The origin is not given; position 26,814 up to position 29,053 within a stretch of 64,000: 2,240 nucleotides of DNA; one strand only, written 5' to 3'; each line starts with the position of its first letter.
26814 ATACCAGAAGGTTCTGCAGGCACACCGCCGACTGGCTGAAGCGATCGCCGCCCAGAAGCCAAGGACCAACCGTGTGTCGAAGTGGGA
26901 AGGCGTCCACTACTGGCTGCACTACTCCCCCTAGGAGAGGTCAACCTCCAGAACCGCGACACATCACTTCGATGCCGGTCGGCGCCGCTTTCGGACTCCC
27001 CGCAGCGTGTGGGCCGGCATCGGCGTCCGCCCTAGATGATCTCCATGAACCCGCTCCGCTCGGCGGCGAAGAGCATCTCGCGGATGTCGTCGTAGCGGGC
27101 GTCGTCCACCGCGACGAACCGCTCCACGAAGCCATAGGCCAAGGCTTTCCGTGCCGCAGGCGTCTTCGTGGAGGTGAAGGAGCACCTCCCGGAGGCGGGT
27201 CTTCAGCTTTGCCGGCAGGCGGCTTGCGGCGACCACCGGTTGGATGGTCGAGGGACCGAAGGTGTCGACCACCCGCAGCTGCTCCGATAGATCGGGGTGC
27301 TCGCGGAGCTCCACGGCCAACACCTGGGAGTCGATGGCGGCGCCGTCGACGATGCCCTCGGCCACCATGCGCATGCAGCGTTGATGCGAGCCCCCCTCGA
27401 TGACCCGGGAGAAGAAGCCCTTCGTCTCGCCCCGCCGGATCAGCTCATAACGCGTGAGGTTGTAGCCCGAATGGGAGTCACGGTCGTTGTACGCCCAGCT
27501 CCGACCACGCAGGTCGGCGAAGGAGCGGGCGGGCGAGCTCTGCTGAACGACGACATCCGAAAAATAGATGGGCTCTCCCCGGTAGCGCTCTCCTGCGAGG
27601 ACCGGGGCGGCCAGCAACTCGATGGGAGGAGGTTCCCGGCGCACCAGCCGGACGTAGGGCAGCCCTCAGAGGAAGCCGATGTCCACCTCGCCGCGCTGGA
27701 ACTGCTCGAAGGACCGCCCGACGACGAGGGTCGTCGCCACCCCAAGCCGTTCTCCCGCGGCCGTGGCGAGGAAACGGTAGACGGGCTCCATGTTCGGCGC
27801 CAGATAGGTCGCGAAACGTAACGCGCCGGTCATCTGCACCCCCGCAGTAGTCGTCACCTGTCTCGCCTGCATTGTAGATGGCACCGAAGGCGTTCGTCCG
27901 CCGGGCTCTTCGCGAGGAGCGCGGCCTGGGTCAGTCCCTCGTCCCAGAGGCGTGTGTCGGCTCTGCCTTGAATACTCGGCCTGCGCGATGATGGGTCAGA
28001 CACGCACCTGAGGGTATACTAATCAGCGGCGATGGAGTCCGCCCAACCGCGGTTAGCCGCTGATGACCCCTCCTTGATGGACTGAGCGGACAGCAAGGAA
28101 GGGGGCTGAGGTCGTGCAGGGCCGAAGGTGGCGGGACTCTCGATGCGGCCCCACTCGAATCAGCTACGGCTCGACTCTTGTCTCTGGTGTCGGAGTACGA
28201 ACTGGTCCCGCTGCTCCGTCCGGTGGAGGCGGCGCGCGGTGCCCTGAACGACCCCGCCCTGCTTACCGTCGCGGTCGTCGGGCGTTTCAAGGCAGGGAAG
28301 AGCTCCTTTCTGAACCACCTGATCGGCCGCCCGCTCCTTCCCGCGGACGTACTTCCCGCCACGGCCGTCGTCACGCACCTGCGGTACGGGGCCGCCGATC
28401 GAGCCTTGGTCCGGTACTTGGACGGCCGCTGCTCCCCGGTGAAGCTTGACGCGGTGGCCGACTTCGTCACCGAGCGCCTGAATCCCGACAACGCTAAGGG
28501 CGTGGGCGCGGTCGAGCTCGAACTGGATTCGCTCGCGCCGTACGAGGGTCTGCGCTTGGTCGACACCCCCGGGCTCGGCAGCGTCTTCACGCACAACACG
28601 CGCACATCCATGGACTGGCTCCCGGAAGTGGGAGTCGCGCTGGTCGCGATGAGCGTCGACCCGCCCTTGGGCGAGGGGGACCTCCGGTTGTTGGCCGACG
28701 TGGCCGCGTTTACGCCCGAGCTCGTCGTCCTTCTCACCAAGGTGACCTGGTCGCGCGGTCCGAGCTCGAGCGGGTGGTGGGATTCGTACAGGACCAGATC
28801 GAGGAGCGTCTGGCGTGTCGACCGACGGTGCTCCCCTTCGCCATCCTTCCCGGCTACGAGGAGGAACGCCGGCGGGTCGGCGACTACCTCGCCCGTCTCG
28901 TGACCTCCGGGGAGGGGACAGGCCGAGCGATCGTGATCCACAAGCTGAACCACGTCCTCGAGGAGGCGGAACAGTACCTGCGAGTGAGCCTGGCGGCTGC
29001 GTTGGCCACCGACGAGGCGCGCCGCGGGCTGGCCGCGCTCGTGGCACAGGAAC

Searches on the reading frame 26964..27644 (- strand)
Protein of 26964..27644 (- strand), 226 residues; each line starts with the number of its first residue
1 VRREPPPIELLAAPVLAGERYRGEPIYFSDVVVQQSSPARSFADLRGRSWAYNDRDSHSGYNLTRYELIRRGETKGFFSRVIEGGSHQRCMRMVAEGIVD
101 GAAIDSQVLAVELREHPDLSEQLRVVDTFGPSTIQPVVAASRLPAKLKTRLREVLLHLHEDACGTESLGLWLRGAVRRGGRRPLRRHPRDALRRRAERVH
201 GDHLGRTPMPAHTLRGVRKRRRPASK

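Call 21: search_protein_families(library=pfam, max_evalue=0.001, proteins=[window:26964-27644:-])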
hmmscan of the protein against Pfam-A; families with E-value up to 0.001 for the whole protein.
window:26964-27644:- (226 aa): 1 family
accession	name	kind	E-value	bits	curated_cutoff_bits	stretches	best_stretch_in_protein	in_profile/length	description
PF12974.12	Phosphonate-bd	-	4.5e-29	102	27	1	15-169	72-227/242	ABC transporter, phosphonate, periplasmic substrate-binding protein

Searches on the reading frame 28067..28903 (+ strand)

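Call 21: search_protein_families(library=pfam, max_evalue=0.001, proteins=[window:28067-28903:+])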
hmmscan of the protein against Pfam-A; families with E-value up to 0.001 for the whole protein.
window:28067-28903:+ (278 aa): 2 families
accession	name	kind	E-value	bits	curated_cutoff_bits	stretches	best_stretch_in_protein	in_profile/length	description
PF00350.29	Dynamin_N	-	2.4e-19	70.4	27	1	68-207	1-148/168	Dynamin family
PF01926.29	MMR_HSR1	-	6.3e-06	26.7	21.9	1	67-173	1-57/113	50S ribosome-binding GTPase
